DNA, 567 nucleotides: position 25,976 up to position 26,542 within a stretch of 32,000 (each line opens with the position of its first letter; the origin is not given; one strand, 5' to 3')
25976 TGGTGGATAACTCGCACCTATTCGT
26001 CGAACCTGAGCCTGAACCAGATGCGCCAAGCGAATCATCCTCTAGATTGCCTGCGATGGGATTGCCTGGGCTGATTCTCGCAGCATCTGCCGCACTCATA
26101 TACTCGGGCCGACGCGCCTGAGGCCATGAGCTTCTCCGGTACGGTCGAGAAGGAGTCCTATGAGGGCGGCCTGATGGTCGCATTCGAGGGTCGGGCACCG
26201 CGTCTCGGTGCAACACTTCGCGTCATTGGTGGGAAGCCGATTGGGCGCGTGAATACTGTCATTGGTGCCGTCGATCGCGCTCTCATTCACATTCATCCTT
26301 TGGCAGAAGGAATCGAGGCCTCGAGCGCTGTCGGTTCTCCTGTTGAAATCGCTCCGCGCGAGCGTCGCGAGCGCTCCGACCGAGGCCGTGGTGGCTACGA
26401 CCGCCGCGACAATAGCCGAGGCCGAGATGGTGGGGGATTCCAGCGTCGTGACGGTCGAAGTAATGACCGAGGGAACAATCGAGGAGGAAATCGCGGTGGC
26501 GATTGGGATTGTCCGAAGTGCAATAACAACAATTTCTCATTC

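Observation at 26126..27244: Archaeal Gar1-like core fused to a eukaryote-style GAR/RGG domain and three RanBP2-type zinc fingers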

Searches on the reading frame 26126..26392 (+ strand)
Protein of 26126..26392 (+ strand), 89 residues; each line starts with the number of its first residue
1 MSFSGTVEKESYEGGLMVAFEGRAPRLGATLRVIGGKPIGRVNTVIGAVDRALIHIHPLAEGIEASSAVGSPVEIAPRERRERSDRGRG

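Call 3: search_protein_families(library=pfam, proteins=[window:26126-26380:+], max_evalue=1)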
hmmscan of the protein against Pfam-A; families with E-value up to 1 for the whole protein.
window:26126-26380:+ (85 aa): 1 family
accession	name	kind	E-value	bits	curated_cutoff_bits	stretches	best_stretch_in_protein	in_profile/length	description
PF04410.20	Gar1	-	0.07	13.4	29.3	1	21-77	24-83/92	Gar1/Naf1 RNA binding region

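Call 4: search_protein_families(library=ncbifam, proteins=[window:26126-26380:+], max_evalue=1)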
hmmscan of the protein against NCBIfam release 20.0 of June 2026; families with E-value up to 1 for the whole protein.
window:26126-26380:+ (85 aa): 2 families
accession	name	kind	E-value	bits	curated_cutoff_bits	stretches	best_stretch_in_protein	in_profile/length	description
NF009632.0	PRK13149.2-3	equivalog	0.017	15.4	107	1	15-83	12-75/82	H/ACA RNA-protein complex component Gar1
NF009631.0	PRK13149.2-2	equivalog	0.11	12.8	139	1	14-59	13-58/95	H/ACA RNA-protein complex component Gar1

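Call 6: find_homologous_proteins(query=window:26126-26392:+, max_evalue=0.01)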
Query window:26126-26392:+ (89 aa): 36 proteins with E <= 0.01 among 50 candidates.
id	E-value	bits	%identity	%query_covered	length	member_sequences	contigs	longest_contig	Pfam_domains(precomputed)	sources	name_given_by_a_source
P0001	3.3e-46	173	98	98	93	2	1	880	-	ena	-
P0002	7.0e-37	143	75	99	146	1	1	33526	-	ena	-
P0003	5.2e-34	134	77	97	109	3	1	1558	-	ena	-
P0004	2.5e-33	132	74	91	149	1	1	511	-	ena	-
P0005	1.2e-29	120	66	100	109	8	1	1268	-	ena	-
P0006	3.8e-28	115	66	100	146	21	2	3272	-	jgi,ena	-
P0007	4.8e-28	115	66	90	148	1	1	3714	-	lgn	-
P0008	5.2e-28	115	66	73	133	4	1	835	PF00641.24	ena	-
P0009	7.8e-28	114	65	100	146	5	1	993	-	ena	-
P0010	1.2e-27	114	63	92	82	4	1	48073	-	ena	-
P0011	2.1e-27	113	66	100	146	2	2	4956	-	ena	-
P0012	3.7e-27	112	69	90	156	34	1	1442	-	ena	-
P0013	3.9e-27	112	65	94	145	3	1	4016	-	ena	-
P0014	5.8e-27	111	64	94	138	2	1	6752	-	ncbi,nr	ncbi:MAG: hypothetical protein QF354_04700, partial [Candidatus Thalassarchaeum sp.]|nr:hypothetical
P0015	7.5e-27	111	61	85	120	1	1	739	-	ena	-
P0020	1.2e-26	110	68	90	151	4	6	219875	-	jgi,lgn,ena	-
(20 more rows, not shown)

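Call 7: search_solved_structures(query=window:26126-26392:+, max_evalue=10, show_alignments=3)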
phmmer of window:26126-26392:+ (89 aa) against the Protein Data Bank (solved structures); distinct sequences matched with E-value up to 10: 1.
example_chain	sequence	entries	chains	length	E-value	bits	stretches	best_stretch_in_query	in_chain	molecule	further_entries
3j6b_O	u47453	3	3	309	1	13.2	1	44-88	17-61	54S ribosomal protein L22, mitochondrial | Large ribosomal subunit protein uL22m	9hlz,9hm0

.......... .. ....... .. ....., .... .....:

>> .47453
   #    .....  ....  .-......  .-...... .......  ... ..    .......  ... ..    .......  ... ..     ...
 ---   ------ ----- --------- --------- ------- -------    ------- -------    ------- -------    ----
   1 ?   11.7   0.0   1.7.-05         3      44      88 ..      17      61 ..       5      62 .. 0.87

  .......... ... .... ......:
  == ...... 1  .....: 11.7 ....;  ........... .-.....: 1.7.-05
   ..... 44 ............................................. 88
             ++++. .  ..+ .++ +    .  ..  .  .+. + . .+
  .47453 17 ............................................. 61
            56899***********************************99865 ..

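Call 13: search_solved_structures(query=A1, max_evalue=10, show_alignments=3)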
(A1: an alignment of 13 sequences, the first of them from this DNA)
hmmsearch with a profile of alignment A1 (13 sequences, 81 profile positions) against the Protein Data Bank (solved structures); distinct sequences matched with E-value up to 10: 6.
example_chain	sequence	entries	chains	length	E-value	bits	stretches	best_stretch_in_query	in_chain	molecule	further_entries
2rfk_C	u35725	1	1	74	0.27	14.4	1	14-61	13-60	Small nucleolar rnp similar to gar1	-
3mqk_C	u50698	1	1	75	0.28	14.4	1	14-61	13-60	Small nucleolar rnp gar1-like protein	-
2ey4_C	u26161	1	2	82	0.35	14.1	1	14-61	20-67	small nucleolar rnp similar to gar1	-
2hvy_B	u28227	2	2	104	0.59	13.4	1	15-61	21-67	Small nucleolar rnp similar to gar1 | Small nucleolar rnp gar1-like protein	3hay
2x7m_A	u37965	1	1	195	0.61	13.3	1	4-30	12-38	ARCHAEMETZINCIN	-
3j6b_O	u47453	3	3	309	0.96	12.7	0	44-79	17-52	54S ribosomal protein L22, mitochondrial | Large ribosomal subunit protein uL22m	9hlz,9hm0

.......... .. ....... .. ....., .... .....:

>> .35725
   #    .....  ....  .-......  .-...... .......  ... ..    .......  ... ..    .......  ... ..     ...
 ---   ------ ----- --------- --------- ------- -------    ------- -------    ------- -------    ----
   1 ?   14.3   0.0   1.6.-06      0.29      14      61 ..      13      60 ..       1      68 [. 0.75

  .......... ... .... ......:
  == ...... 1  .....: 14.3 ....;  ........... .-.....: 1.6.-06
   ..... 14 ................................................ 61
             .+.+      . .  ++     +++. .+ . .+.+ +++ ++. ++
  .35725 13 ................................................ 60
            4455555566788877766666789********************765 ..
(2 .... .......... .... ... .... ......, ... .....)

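Call 20: predict_structure(alignment_id=A1)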
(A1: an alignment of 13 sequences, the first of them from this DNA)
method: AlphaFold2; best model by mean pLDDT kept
length: 81 residues; sequences in the alignment: 13
mean_pLDDT: 90.2   pTM: 0.79
mean pLDDT of the five models: 90.2, 89.3, 89.2, 89.0, 86.4
residues with pLDDT >= 90: 63; 70-90: 13; 50-70: 3; < 50: 2
segments of 3 or more residues with pLDDT < 50: none
pLDDT, mean of each block of 10 residues (from residue 1): 86 94 90 93 90 94 92 86 40
secondary structure, 60 per line:
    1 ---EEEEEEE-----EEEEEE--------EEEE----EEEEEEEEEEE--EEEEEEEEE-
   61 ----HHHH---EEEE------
elements in order: E4-10 E16-21 E30-33 E38-48 E51-59 H65-68 E72-75

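Call 23: fold_search(model_id=the predicted structure, library=pdb)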
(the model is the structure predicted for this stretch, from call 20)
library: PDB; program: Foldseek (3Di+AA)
matches with E <= 10: 660; with E <= 0.001: 3
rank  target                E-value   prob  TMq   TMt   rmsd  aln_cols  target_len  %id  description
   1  2ey4_D                1.3e-04  1.00  0.79  0.84   2.2        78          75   23  Crystal Structure of a Cbf5-Nop10-Gar1 Complex (released 2006-01-24)
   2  2hvy_B                2.5e-04  1.00  0.77  0.84   2.2        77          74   23  Crystal structure of an H/ACA box RNP from Pyrococcus furiosus (released 2006-09-12)
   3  2ey4_C                3.5e-04  1.00  0.76  0.83   2.2        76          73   24  Crystal Structure of a Cbf5-Nop10-Gar1 Complex (released 2006-01-24)
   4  7bgb_H                2.0e-03  1.00  0.70  0.62   5.4        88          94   18  The H/ACA RNP lobe of human telomerase (released 2021-04-28)
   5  9yfl_B                3.0e-03  1.00  0.72  0.65   2.2        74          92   15  insect H/ACA snoRNP class I (released 2025-12-10)
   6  7trc_D                3.0e-03  1.00  0.74  0.67   2.5        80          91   20  Human telomerase H/ACA RNP at 3.3 Angstrom (released 2022-04-20)
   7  9g25_C                3.3e-03  1.00  0.73  0.64   2.7        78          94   18  snR30 snoRNP - State 1 - Utp23-Krr1-deltaC3 (released 2025-06-18)
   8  3u28_C                5.2e-03  1.00  0.74  0.67   2.7        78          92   18  Crystal structure of a Cbf5-Nop10-Gar1 complex from Saccharomyces cerevisiae (released 2011-12-14)
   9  9yfl_E                6.8e-03  1.00  0.73  0.67   3.1        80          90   15  insect H/ACA snoRNP class I (released 2025-12-10)
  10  9yfm_E                6.8e-03  1.00  0.73  0.63   2.5        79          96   14  insect H/ACA snoRNP class II composite (released 2025-12-10)
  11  7v9a_H                9.5e-03  1.00  0.75  0.63   2.3        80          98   20  biogenesis module of human telomerase holoenzyme (released 2022-03-30)
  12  8oue_H                1.0e-02  1.00  0.73  0.62   2.4        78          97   18  The H/ACA RNP lobe of human telomerase with the dyskerin thumb loop in a semi-closed conformation (released 2024-01-31)
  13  7v9a_D                2.2e-02  1.00  0.71  0.52   2.5        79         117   18  biogenesis module of human telomerase holoenzyme (released 2022-03-30)
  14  7yyp                  2.4e-02  1.00  0.52  0.10   5.4        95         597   12  Structure of aIF5B from Pyrococcus abyssi complexed with GDP (released 2022-06-29)
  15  9yfm_B                2.6e-02  1.00  0.69  0.63   3.4        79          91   11  insect H/ACA snoRNP class II composite (released 2025-12-10)
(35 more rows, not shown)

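Call 27: search_solved_structures(query=A2, max_evalue=10, show_alignments=2)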
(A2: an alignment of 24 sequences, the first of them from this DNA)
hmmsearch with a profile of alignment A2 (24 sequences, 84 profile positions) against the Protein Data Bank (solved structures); distinct sequences matched with E-value up to 10: 6.
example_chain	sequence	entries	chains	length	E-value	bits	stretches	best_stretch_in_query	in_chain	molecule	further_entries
2hvy_B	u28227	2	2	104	3.9e-05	26.6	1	13-82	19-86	Small nucleolar rnp similar to gar1 | Small nucleolar rnp gar1-like protein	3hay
3mqk_C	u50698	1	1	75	0.00034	23.6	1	13-66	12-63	Small nucleolar rnp gar1-like protein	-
2rfk_C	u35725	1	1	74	0.00043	23.3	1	13-59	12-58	Small nucleolar rnp similar to gar1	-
2ey4_C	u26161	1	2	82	0.00043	23.3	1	13-59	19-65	small nucleolar rnp similar to gar1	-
2x7m_A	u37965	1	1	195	0.023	17.7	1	4-42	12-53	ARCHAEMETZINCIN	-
3u28_C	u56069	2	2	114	0.4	13.7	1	23-56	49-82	H/ACA ribonucleoprotein complex subunit 1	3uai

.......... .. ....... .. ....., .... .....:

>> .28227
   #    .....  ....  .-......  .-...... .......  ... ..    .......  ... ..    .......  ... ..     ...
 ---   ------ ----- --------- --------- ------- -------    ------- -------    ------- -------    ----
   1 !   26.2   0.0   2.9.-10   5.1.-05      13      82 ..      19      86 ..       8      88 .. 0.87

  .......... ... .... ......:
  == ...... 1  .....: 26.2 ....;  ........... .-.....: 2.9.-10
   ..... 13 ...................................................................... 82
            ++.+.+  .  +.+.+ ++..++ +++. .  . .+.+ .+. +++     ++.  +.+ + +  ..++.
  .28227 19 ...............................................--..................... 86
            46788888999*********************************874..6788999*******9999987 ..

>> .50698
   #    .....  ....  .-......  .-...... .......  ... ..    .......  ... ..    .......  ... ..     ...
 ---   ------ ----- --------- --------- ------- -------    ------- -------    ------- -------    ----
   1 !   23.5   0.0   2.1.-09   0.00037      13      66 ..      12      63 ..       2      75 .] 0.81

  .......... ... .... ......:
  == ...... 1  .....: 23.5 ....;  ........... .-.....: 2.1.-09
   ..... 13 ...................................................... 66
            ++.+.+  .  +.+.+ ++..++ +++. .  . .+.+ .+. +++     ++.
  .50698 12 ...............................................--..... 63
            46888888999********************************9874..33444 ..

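Call 28: search_protein_families(library=pfam, alignment_id=A2, max_evalue=0.1)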
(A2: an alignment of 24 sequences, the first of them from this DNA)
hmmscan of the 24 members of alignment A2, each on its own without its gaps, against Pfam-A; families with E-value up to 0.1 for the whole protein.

A. member 1, seq(84 aa): 1 family
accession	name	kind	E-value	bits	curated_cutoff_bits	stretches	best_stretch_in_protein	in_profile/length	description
PF04410.20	Gar1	-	0.07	13.4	29.3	1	21-77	24-83/92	Gar1/Naf1 RNA binding region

B. families by the number of members that match (of 24 scanned): 2 families
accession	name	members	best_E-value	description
PF04410.20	Gar1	22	6.2e-05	Gar1/Naf1 RNA binding region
PF04205.19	FMN_bind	1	0.03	FMN-binding domain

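Call 36: search_protein_representatives(alignment_id=A2)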
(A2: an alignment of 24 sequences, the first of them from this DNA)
Query: 24 sequences, 84 profile positions. Proteins with E-value up to 0.001 (for the whole library): 142; up to 1e-10: 112; up to 1e-30: 0. The best 142 are listed.
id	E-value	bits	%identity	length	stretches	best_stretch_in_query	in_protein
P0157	6.9e-30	118.8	-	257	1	2-83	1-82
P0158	1.6e-29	117.6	-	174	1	2-84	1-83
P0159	1.8e-29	117.5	-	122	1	2-84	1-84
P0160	1.9e-29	117.4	-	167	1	1-81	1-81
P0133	2.3e-29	117.1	-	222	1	2-83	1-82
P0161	3.0e-29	116.7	-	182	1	2-84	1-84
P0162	3.1e-29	116.7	-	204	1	2-84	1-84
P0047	3.5e-29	116.5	-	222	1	1-83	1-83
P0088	3.8e-29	116.4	-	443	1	2-84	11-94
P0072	4.0e-29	116.3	-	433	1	2-84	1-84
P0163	4.1e-29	116.3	-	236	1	2-82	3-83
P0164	6.2e-29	115.8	-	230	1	2-82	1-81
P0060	6.3e-29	115.7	-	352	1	2-84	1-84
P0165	7.5e-29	115.5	-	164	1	2-84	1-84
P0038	9.1e-29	115.2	-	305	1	1-83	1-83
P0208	1.8e-24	101.5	-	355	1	2-84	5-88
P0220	4.6e-22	93.7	-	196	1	1-84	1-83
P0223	6.3e-21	90.1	-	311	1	7-84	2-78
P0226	3.2e-20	87.8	-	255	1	1-84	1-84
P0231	1.5e-18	82.4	-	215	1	1-83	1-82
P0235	3.8e-17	78.0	-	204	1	1-82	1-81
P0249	1.4e-12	63.3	-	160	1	4-82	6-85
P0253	1.1e-10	57.3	-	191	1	5-67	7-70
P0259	1.1e-07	47.6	-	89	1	3-81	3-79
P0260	2.4e-07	46.6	-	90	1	2-77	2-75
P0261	6.4e-06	42.0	-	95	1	5-83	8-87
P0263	9.4e-06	41.5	-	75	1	5-75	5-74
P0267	9.8e-05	38.2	-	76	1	1-68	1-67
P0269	1.9e-04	37.3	-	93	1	1-77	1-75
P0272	4.3e-04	36.2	-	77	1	1-73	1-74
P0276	6.4e-04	35.6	-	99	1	5-82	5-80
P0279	7.9e-04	35.3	-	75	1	1-75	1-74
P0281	9.5e-04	35.0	-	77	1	1-77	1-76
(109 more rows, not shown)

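Call 38: search_protein_families(library=pfam, proteins=[P0259, P0260, P0261, P0263, P0267, P0269, P0272, P0276, P0279, P0281], max_evalue=0.01)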
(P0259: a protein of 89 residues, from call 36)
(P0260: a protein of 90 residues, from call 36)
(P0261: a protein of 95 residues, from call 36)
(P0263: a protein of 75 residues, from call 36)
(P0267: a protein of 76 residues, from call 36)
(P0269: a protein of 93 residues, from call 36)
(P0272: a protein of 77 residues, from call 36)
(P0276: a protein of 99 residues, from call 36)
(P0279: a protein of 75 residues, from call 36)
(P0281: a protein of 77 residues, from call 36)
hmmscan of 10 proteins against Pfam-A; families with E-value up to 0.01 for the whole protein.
P0259 (89 aa): 1 family
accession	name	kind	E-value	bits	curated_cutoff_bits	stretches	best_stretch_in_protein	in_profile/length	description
PF04410.20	Gar1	-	3.7e-08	33.5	29.3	1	4-74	4-82/92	Gar1/Naf1 RNA binding region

P0260 (90 aa): 0 families

P0261 (95 aa): 1 family
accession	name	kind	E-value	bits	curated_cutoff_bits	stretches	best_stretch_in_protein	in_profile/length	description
PF04410.20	Gar1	-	4.6e-06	26.8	29.3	1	6-79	3-81/92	Gar1/Naf1 RNA binding region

P0263 (75 aa): 1 family
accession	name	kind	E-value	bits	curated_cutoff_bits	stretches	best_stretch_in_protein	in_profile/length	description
PF04410.20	Gar1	-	5.2e-06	26.6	29.3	1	14-74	13-81/92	Gar1/Naf1 RNA binding region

P0267 (76 aa): 1 family
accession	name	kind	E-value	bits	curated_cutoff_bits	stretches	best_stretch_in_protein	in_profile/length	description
PF04410.20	Gar1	-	4.8e-07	29.9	29.3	1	3-74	3-80/92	Gar1/Naf1 RNA binding region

P0269 (93 aa): 1 family
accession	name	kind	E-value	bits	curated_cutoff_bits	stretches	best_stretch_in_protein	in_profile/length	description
PF04410.20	Gar1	-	2.2e-07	31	29.3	1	4-78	4-87/92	Gar1/Naf1 RNA binding region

P0272 (77 aa): 1 family
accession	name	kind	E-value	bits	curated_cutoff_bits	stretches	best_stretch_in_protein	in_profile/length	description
PF04410.20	Gar1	-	4.6e-08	33.2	29.3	1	2-76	2-81/92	Gar1/Naf1 RNA binding region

P0276 (99 aa): 1 family
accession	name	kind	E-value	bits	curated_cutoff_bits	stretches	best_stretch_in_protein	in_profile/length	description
PF04410.20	Gar1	-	7.3e-10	39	29.3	1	4-73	4-81/92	Gar1/Naf1 RNA binding region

P0279 (75 aa): 1 family
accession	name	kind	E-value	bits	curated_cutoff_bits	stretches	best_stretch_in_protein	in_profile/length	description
PF04410.20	Gar1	-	1.1e-08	35.1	29.3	1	4-73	4-80/92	Gar1/Naf1 RNA binding region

P0281 (77 aa): 1 family
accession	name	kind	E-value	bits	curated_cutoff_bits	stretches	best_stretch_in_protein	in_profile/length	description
PF04410.20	Gar1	-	4.4e-09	36.4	29.3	1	17-75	16-82/92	Gar1/Naf1 RNA binding region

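Call 39: find_encoding_contigs(protein=P0020, flank=8000, max_places=2)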
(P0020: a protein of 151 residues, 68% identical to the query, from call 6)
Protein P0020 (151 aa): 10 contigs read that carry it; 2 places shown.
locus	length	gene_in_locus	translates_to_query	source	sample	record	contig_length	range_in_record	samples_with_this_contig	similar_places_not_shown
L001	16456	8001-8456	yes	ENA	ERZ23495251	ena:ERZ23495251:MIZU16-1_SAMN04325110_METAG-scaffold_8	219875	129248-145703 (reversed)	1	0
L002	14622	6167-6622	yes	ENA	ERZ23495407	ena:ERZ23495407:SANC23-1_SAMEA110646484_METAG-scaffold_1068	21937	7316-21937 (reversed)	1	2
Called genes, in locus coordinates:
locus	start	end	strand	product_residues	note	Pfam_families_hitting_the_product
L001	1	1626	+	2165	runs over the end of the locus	PF00082:Peptidase_S8, PF25390:WD40_RLD, PF13540:RCC1_2, PF00415:RCC1, PF13540:RCC1_2, PF13540:RCC1_2, PF00415:RCC1, PF13540:RCC1_2, +16 more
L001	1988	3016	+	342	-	PF01210:NAD_Gly3P_dh_N, PF03446:NAD_binding_2 (weak), PF03807:F420_oxidored (weak), PF07479:NAD_Gly3P_dh_C, PF20618:GPD_NAD_C_bact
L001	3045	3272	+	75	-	-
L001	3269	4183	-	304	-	PF00528:BPD_transp_1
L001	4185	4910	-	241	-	PF00005:ABC_tran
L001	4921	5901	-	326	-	PF12974:Phosphonate-bd, PF00405:Transferrin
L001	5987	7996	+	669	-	-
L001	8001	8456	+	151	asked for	-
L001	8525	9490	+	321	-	PF13428:TPR_14 (faint)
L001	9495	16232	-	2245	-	PF13517:FG-GAP_3 (faint)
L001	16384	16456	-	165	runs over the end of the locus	-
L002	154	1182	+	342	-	PF01210:NAD_Gly3P_dh_N, PF03446:NAD_binding_2 (weak), PF03807:F420_oxidored (weak), PF07479:NAD_Gly3P_dh_C, PF20618:GPD_NAD_C_bact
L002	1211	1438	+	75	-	-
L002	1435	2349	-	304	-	PF00528:BPD_transp_1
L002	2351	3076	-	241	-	PF00005:ABC_tran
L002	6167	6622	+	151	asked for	-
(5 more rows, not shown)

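Call 47: list_cluster_members(proteins=[P0249, P0253, P0231, P0235, P0220, P0223, P0259, P0260, P0226, P0208])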
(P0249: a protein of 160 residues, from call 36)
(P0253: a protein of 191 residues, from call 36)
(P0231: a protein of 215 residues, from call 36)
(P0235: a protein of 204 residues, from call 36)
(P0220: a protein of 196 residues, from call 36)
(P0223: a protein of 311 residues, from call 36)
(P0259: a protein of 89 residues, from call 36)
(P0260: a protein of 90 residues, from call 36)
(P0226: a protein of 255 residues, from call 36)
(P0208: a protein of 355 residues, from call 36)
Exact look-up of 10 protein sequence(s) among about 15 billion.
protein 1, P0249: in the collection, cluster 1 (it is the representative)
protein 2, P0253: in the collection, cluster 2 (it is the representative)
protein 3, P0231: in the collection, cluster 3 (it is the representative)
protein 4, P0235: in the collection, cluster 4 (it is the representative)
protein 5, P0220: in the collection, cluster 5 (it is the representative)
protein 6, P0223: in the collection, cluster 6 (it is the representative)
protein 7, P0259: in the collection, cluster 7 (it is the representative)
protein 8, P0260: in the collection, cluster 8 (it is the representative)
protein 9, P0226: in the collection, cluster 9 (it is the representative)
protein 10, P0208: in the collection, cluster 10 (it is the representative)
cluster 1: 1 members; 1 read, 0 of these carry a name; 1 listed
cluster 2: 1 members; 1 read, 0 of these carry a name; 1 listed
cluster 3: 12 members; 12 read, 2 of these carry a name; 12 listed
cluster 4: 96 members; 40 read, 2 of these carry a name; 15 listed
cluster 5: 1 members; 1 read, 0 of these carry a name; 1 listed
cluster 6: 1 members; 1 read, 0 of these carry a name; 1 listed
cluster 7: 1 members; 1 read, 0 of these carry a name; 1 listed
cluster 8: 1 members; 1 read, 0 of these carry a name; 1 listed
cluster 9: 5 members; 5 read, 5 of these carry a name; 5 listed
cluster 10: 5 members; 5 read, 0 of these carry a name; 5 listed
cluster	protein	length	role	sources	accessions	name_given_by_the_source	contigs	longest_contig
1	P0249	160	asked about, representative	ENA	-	-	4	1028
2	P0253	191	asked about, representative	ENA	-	-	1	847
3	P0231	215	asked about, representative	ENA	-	-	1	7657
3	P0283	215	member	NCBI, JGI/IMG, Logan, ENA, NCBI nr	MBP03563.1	MAG: hypothetical protein CMA72_02095 [Euryarchaeota archaeon] | hypothetical protein [Euryarchaeota archaeon]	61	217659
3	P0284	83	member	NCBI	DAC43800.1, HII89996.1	MAG TPA: hypothetical protein HA247_03180, partial [Candidatus Thalassarchaeaceae ...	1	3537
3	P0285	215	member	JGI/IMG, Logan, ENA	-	-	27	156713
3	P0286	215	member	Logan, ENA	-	-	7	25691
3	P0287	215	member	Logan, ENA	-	-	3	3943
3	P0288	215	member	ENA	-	-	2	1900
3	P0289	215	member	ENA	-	-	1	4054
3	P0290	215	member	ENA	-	-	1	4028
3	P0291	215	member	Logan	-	-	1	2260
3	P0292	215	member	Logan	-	-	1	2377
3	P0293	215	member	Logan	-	-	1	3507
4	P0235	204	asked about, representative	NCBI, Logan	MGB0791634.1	MAG: hypothetical protein ACPGQG_03835 [Candidatus Thalassarchaeaceae archaeon]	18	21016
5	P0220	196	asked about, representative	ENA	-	-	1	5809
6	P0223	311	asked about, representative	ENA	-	-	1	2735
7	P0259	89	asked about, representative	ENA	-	-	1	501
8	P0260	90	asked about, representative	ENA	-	-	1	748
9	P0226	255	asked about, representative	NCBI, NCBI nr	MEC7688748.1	MAG: zinc finger protein [Candidatus Thermoplasmatota archaeon] | zinc finger protein [Candidatus Thermoplasmatota archaeon]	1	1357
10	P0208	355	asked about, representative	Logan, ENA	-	-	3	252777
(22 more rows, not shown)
